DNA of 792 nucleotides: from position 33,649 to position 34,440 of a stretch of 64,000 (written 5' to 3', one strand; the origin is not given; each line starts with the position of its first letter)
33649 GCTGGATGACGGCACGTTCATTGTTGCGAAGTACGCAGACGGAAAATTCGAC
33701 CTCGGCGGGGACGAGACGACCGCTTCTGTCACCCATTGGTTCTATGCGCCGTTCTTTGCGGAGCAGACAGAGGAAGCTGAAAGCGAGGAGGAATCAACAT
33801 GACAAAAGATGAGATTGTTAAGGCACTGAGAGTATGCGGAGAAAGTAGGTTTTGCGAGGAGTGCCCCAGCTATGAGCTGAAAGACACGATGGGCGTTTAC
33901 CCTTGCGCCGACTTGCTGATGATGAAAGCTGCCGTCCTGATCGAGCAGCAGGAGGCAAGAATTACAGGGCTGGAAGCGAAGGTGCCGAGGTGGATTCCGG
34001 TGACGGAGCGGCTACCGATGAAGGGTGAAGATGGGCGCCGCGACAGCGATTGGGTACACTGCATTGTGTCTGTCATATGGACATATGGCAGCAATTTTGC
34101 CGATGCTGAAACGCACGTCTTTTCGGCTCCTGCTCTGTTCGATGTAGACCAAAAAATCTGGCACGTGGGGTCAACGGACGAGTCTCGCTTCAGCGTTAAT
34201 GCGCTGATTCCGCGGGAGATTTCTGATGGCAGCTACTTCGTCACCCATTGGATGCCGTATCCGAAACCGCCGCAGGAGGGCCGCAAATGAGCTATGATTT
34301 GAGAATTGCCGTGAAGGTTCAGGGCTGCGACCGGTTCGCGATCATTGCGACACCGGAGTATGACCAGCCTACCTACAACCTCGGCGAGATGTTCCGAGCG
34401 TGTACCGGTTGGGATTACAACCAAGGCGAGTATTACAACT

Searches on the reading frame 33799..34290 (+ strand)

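Call 27: search_protein_families(library=pfam, proteins=[window:33799-34290:+], max_evalue=0.01)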
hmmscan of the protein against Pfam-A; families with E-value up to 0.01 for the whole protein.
window:33799-34290:+ (163 aa): 1 family
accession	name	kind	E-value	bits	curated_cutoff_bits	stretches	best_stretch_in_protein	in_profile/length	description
PF04448.17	DUF551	-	6.1e-05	24.2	22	1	65-159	2-68/68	Protein of unknown function (DUF551)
